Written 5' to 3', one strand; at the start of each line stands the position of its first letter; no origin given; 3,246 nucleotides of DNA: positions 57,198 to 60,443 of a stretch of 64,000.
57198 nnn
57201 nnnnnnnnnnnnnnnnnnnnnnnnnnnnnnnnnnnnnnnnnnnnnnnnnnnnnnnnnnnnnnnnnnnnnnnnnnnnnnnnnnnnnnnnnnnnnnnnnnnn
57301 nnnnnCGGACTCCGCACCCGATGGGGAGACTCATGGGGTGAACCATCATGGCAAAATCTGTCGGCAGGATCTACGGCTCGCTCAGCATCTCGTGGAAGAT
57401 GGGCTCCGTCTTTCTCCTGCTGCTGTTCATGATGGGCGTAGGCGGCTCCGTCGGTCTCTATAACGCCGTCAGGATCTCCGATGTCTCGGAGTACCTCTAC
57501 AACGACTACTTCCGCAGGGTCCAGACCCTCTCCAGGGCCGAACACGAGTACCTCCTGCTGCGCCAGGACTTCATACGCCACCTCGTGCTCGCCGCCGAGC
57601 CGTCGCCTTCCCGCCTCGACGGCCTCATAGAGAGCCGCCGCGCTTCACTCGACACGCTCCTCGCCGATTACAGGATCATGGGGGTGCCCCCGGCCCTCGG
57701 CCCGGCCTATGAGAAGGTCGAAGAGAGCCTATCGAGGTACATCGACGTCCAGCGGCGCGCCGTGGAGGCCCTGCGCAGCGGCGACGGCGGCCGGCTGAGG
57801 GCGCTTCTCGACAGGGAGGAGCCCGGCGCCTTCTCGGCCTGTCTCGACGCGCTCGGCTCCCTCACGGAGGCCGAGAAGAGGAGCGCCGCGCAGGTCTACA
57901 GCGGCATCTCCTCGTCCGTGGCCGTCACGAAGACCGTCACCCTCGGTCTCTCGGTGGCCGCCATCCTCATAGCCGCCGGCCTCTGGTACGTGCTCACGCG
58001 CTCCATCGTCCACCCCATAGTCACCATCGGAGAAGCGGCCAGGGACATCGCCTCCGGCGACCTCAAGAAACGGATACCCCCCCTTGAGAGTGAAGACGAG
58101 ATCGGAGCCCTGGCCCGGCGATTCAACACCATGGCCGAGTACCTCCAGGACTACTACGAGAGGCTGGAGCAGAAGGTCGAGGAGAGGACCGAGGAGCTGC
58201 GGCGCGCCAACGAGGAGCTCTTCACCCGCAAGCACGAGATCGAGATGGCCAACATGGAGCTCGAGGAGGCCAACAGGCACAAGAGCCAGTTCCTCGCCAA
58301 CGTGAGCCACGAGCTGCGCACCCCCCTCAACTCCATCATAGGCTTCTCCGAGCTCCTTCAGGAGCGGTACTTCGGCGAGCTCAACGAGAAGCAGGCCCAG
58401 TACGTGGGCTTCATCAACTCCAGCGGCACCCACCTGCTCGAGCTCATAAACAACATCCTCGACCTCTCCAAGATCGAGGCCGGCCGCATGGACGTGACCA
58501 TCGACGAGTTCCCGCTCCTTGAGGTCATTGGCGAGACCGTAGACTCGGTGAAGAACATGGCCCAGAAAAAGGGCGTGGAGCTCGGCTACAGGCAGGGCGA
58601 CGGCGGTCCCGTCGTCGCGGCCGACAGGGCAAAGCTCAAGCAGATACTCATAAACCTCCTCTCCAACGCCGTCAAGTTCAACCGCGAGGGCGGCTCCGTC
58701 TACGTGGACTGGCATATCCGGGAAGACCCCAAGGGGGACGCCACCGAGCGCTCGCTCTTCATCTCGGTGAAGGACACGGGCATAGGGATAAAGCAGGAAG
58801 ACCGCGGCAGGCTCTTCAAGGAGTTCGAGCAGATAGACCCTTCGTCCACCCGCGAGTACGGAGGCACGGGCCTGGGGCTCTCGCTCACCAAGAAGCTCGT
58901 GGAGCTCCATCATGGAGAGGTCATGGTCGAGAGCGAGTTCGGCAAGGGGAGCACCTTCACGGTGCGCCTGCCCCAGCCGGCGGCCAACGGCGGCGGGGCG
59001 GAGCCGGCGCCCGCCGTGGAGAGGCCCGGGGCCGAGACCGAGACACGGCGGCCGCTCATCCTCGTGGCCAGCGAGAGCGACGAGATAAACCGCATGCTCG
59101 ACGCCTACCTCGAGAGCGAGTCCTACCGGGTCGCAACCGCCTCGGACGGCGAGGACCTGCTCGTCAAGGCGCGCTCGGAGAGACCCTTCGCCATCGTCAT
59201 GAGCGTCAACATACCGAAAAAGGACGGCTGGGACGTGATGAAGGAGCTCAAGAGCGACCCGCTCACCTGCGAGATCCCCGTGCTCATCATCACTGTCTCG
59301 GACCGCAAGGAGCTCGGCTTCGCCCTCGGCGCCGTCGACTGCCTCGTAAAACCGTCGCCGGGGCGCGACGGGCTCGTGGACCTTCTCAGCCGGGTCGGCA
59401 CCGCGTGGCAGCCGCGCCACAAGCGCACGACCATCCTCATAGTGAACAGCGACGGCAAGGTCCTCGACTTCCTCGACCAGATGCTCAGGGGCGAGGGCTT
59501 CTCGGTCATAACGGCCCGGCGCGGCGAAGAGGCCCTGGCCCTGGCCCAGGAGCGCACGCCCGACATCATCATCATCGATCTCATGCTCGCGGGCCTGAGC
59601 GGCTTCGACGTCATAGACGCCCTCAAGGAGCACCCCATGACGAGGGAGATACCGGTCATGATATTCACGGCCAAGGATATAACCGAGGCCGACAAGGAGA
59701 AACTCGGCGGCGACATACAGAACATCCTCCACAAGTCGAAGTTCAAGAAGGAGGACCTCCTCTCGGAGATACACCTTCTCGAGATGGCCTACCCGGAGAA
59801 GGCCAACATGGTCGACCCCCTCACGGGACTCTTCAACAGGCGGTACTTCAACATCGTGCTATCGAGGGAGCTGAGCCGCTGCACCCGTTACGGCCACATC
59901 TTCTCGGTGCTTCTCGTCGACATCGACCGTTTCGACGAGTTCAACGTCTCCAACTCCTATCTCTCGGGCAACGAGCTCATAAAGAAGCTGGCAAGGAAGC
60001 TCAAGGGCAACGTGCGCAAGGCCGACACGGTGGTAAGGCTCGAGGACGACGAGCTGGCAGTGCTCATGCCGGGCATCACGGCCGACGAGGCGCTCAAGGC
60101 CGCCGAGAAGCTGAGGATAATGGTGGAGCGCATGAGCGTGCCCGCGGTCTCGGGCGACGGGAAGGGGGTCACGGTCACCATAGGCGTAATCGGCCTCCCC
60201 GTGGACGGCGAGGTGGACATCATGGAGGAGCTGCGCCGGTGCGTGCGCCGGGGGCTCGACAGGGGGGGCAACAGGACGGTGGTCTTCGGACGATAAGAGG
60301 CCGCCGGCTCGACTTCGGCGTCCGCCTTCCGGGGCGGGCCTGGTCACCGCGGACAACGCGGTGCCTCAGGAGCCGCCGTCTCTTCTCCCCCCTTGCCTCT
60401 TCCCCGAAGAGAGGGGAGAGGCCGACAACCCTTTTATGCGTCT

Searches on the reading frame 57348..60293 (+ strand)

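Call 41: search_protein_families(library=ncbifam, proteins=[window:57348-60293:+], max_evalue=0.00001)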
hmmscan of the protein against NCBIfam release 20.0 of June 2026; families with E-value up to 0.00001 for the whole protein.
window:57348-60293:+ (982 aa): 170 families (the best 25 are shown)
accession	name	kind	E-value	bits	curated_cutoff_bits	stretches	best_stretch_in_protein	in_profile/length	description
NF008318.0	PRK11107.1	equivalog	9.4e-93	311.8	890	2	202-542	184-517/920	two-component sensor histidine kinase BarA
TIGR02956.1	TMAO_torS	equivalog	2.1e-89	300.9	676.5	1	170-636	305-769/967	TMAO reductase system sensor histidine kinase/response regulator TorS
NF038297.2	hybrid_HK_HrmK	equivalog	5.7e-89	299.4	725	2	271-650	195-572/607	hybrid histidine kinase/response regulator HrmK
NF045901.1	HisKinLetSLeg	equivalog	3.1e-81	273.6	1650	1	197-541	179-516/906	two-component system sensor histidine kinase LetS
NF011874.0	PRK15347.1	equivalog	1e-76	258.8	852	1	203-543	303-614/921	two component system sensor kinase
NF041947.1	LuxQ_Vibrio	equivalog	4.6e-74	249.8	1200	1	298-669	458-825/843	quorum-sensing autoinducer 2 sensor kinase/phosphatase LuxQ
NF046044.1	PnpS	equivalog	3.8e-68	230.3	400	1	305-542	163-390/390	two-component system histidine kinase PnpS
NF008302.0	PRK11091.1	equivalog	7e-64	216.3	838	2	302-648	273-605/779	aerobic respiration two-component sensor histidine kinase ArcB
NF008099.0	PRK10841.1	equivalog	2.5e-63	214.2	920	1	299-542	458-689/949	two-component system sensor histidine kinase RcsC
NF047874.1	MASE3_PAS_HK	subfamily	4e-63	214.2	560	1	297-543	380-625/655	MASE3 domain-containing sensor histidine kinase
NF047465.1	hybrid_HK_LvrA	exception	8.2e-62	209.3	1200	1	268-544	159-423/819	hybrid histidine kinase/response regulator LvrA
NF033092.0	HK_WalK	equivalog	1.1e-61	209.2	725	2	304-542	364-593/594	cell wall metabolism sensor histidine kinase WalK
NF041832.1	near_NosP_CTERM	subfamily_domain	2.3e-60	204.6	400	2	306-659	1-344/370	NahK/ErcS family hybrid sensor histidine kinase/response regulator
NF050805.1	CellDivHKDivJCaul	equivalog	7.9e-57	192.7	1000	1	293-542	279-519/531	cell cycle sensor histidine kinase DivJ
NF007135.0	PRK09581.1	equivalog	1.3e-56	192.3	474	3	820-951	292-424/457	PleD family two-component system response regulator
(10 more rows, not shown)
